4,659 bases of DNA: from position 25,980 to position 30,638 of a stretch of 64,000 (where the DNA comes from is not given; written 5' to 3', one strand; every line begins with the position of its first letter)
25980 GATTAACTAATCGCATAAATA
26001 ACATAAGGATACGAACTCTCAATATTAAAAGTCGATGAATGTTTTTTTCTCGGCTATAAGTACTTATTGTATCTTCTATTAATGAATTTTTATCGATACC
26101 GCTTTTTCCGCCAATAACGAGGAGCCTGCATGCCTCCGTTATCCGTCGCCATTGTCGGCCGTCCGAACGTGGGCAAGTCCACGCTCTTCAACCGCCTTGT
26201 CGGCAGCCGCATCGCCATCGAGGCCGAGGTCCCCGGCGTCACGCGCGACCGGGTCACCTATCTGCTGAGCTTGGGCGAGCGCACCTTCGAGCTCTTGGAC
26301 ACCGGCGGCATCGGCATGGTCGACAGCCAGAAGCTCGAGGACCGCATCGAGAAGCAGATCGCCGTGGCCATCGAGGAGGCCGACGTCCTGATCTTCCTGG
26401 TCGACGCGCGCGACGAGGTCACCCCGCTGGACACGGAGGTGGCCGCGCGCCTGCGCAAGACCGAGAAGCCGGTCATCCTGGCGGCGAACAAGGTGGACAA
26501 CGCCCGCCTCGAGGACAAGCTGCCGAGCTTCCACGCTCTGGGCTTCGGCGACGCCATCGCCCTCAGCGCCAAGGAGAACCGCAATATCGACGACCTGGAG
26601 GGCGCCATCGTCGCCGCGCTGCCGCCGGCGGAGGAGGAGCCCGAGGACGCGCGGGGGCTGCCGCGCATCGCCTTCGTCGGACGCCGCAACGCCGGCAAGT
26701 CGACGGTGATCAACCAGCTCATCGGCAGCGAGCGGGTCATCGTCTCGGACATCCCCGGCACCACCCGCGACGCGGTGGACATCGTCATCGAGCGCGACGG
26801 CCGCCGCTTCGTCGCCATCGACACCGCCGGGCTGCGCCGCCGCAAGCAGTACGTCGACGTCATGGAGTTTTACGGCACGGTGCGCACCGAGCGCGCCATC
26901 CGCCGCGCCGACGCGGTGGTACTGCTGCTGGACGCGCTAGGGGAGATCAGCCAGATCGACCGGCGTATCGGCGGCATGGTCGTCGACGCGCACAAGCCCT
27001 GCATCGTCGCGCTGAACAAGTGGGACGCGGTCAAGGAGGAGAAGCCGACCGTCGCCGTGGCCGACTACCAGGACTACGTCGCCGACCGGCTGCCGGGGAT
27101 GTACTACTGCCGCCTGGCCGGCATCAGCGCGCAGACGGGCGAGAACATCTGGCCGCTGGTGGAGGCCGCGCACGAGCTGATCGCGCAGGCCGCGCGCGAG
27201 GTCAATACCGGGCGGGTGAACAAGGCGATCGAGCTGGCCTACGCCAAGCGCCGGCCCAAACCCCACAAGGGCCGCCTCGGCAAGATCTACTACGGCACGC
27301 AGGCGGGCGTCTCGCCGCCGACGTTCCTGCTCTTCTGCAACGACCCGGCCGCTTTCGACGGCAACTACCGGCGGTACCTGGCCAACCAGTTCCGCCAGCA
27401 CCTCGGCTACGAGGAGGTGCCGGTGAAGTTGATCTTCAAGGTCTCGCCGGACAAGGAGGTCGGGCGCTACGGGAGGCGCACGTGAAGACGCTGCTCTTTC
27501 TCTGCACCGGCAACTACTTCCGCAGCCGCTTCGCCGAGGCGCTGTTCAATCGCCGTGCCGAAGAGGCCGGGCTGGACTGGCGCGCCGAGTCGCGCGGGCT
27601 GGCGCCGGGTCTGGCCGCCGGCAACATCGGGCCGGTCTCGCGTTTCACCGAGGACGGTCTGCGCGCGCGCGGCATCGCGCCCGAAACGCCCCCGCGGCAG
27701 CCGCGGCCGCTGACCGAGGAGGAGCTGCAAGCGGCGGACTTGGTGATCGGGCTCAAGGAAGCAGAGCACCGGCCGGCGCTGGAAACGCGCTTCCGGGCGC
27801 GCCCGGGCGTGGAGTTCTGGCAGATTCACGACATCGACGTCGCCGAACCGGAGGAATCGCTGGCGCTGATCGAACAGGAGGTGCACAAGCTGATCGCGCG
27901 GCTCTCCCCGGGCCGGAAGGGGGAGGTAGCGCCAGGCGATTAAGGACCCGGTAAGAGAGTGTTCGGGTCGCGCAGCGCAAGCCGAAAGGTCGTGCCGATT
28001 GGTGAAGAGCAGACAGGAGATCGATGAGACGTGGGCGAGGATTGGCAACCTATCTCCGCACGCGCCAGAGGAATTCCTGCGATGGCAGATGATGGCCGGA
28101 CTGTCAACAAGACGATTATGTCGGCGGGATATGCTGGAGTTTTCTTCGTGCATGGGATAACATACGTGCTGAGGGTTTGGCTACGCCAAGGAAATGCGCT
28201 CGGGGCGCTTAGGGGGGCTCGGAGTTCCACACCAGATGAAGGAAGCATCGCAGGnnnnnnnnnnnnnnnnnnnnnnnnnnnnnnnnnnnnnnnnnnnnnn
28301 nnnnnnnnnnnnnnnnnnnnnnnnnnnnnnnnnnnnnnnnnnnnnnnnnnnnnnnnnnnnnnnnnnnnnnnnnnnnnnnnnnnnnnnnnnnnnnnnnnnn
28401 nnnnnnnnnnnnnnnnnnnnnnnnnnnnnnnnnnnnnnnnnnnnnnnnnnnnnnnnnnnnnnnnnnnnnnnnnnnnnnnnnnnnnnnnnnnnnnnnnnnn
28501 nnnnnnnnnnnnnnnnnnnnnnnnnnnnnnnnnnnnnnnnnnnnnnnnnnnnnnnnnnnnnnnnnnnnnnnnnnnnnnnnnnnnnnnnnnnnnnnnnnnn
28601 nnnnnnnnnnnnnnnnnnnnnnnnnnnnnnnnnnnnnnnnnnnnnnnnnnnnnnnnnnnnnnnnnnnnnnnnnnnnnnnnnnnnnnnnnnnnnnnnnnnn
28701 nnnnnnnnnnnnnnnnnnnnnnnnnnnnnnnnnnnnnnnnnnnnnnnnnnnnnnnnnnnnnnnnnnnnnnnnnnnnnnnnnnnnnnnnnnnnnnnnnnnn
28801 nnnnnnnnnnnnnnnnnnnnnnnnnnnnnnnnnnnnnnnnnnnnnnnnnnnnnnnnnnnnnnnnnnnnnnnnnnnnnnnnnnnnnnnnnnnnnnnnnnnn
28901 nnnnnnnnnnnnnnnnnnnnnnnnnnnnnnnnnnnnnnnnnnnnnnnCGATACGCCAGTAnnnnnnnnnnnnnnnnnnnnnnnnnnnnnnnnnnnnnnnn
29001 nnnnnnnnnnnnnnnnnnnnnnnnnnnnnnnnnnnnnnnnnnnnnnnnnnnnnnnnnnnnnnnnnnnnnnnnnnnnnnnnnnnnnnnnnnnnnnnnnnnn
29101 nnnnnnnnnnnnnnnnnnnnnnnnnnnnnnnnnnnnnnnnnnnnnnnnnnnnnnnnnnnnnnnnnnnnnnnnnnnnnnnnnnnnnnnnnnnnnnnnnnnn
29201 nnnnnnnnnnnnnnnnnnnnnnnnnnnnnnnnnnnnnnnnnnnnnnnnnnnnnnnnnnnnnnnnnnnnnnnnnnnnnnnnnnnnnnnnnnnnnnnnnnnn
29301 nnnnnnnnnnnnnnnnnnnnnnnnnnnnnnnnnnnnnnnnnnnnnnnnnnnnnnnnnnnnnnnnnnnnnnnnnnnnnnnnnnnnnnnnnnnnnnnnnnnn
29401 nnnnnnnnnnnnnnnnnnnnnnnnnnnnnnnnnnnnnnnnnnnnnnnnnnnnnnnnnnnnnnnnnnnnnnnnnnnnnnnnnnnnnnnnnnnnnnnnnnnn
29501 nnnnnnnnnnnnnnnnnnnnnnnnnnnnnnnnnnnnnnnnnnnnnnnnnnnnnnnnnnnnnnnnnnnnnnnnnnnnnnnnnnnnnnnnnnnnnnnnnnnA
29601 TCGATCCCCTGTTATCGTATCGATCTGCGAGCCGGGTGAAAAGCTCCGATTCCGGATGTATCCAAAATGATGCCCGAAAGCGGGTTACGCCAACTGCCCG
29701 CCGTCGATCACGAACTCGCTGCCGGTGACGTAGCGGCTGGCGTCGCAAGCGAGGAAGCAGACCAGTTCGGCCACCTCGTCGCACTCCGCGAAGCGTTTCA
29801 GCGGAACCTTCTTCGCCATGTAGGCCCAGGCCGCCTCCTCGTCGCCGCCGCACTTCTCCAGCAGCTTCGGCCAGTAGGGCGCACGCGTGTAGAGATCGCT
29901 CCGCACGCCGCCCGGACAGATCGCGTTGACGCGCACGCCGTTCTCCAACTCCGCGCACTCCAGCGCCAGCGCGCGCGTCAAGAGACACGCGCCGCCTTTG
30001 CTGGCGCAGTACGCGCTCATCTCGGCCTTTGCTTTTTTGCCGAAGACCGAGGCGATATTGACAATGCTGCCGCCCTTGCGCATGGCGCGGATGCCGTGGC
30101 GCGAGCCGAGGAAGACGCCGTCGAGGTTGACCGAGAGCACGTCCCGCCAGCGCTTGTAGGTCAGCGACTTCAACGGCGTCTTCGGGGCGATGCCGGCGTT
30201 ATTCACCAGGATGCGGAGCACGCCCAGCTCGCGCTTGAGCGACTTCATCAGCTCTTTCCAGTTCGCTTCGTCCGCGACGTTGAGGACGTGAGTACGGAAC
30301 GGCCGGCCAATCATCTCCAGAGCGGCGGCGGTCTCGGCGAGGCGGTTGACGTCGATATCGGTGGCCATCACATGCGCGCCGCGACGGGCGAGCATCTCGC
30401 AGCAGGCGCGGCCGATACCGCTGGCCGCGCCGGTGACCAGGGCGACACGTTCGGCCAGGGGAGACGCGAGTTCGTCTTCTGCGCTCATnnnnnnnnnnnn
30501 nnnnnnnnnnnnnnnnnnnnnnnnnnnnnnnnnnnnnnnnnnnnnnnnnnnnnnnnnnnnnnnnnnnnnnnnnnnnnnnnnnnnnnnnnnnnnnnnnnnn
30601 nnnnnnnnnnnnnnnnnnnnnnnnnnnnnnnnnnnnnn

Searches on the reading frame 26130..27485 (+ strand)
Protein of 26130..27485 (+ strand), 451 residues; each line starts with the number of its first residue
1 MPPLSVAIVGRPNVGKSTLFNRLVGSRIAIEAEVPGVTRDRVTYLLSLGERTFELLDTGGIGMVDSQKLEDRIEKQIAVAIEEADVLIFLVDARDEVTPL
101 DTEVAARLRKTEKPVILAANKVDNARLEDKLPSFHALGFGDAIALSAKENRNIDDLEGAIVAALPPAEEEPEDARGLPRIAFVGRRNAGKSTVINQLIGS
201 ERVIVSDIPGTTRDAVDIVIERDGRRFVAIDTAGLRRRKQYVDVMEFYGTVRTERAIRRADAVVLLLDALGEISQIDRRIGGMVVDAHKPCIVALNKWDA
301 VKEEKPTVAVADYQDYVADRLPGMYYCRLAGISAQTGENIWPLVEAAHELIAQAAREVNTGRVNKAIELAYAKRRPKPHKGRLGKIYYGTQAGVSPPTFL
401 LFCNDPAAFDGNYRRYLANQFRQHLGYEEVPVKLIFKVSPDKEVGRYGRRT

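Call 8: search_protein_families(library=pfam, proteins=[window:26130-27485:+], max_evalue=0.001)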
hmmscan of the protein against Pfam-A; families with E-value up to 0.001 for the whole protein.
window:26130-27485:+ (451 aa): 14 families
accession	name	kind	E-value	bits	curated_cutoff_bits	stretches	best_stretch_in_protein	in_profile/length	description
PF01926.29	MMR_HSR1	-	9.3e-58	193.7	21.9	2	6-121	2-113/113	50S ribosome-binding GTPase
PF02421.24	FeoB_N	-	7.4e-28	97.5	27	2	5-129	2-122/156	Ferrous iron transport protein B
PF14714.11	KH_dom-like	-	3.5e-25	88.5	27.3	1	358-437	2-81/81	KH-domain-like of EngA bacterial GTPase enzymes, C-terminal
PF00009.33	GTP_EFTU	-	1.2e-19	71.1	26.5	2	180-351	6-186/188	Elongation factor Tu GTP binding domain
PF00350.29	Dynamin_N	-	2.8e-15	57.2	27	1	180-219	1-39/168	Dynamin family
PF04548.22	AIG1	-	2.1e-10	40.7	27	1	6-110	3-109/212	AIG1 family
PF03193.22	RsgA_GTPase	-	2.1e-07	31.3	30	0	180-210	109-139/174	RsgA GTPase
PF16897.10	MMR_HSR1_Xtn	-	6.2e-06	26.6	35.2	0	59-162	2-102/106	C-terminal region of MMR_HSR1 domain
PF08477.19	Roc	-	1.6e-05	25.6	27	0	6-123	2-119/119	Ras of Complex, Roc, domain of DAPkinase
PF19993.5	DO-GTPase2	-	6.7e-05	23.1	27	0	180-195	3-18/226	Double-GTPase 2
PF00025.27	Arf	-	7.5e-05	22.7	22.3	0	6-124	17-127/174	ADP-ribosylation factor family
PF10662.15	PduV-EutP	-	7.9e-05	22.9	21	0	73-157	53-138/143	Ethanolamine utilisation - propanediol utilisation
PF00005.33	ABC_tran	-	0.00039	21.5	25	0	6-33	14-41/137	ABC transporter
PF01637.24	ATPase_2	-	0.00083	19.7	33.2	0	7-118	24-116/225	ATPase domain predominantly from Archaea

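Call 13: list_cluster_members(proteins=[P0001, window:26130-27485:+, window:29685-30488:-, window:37851-38603:-])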
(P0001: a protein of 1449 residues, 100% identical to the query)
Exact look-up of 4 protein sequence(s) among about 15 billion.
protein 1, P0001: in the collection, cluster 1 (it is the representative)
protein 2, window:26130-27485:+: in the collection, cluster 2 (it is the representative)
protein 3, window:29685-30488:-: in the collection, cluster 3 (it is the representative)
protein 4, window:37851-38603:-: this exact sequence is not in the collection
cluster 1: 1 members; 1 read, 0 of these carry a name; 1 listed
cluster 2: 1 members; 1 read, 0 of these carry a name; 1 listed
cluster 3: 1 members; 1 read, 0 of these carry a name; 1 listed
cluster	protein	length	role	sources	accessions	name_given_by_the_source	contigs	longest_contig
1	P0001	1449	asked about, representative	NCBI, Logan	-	-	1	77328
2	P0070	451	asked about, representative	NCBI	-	-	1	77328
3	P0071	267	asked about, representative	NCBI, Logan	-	-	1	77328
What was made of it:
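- Tried and rejected: Cluster-member look-up gave no names or organism (call 13).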

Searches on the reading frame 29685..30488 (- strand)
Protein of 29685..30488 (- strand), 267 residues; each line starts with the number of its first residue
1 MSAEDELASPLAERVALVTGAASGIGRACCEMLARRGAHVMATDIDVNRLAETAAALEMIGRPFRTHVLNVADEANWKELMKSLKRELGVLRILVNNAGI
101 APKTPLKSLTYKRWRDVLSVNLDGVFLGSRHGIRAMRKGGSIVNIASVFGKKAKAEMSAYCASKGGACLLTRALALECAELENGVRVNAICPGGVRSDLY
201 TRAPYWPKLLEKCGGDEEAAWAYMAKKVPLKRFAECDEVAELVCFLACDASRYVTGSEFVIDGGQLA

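Call 8: search_protein_families(library=pfam, proteins=[window:29685-30488:-], max_evalue=0.001)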
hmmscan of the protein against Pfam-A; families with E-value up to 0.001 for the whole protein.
window:29685-30488:- (267 aa): 4 families
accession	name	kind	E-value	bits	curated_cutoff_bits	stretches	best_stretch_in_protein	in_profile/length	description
PF13561.12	adh_short_C2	-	3.1e-57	194.3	27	1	20-264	1-234/236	Enoyl-(Acyl carrier protein) reductase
PF00106.31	adh_short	-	2e-53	181.2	26.6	1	14-201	1-188/195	short chain dehydrogenase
PF08659.16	KR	-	3.2e-10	40.6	22.6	1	16-125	3-116/180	KR domain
PF01370.27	Epimerase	-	0.00047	20.1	20.9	1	16-84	1-63/240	NAD dependent epimerase/dehydratase family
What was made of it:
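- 29685..30488 (-): FabG-like short-chain dehydrogenase (267 aa), immediately downstream of gene B. Pfam adh_short_C2, E 3e-57 (call 8).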

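Call 79: search_protein_families(library=ncbifam, proteins=[window:29685-30488:-], max_evalue=0.00001)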
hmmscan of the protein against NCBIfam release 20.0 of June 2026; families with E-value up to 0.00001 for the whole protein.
window:29685-30488:- (267 aa): 223 families (the best 25 are shown)
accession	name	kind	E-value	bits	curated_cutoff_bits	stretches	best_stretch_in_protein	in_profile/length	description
NF004791.0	PRK06138.1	equivalog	5.7e-62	209.3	312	1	11-267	3-251/252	SDR family oxidoreductase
NF005473.0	PRK07069.1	equivalog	2e-60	204.6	339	1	9-265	6-259/262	SDR family oxidoreductase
NF005559.1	PRK07231.1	subfamily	3.3e-58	197.1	215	1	11-266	2-248/249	glucose 1-dehydrogenase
NF009093.0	PRK12429.1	subfamily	1.1e-57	195.3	258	1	11-265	3-256/259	3-hydroxybutyrate dehydrogenase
NF052558.1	MBtsdlDhBudC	equivalog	2.8e-56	190.9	270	1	12-267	2-243/250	meso-2,3-butanediol dehydrogenase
TIGR01963.1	PHB_DH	subfamily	6.9e-56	189.3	307.05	1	14-266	2-253/255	3-hydroxybutyrate dehydrogenase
NF004198.0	PRK05653.1-3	equivalog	1e-55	188.9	296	1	11-265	5-246/248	3-oxoacyl-ACP reductase FabG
NF009466.0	PRK12826.1-2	subfamily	2.4e-55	187.7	222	1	13-265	3-244/248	3-oxoacyl-ACP reductase FabG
NF053701.1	CsHdxCHCADhChcB2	equivalog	3.1e-54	184.1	350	1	11-266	1-243/245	cis-4-hydroxycyclohexanecarboxylate dehydrogenase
NF005067.0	PRK06484.1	equivalog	3.6e-54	184.2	713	1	13-265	9-251/524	short chain dehydrogenase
NF052562.1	RADHDNL4305835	equivalog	1e-53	182.4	400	1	10-267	4-251/252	NADP-dependent (R)-specific alcohol dehydrogenase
TIGR03971.1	SDR_subfam_1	subfamily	1.1e-53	182.3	300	1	11-266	1-269/271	mycofactocin-coupled SDR family oxidoreductase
TIGR01830.1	3oxo_ACP_reduc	equivalog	4.2e-53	180.5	297.75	1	16-264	1-237/239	3-oxoacyl-[acyl-carrier-protein] reductase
NF009384.0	PRK12743.1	equivalog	8.2e-53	179.2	264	1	12-265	5-247/258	SDR family oxidoreductase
NF004818.0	PRK06172.1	equivalog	2.7e-51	174.3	336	1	10-267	4-252/253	SDR family oxidoreductase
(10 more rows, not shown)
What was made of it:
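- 29685..30488 (-): NCBIfam SDR and FabG families (call 79).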
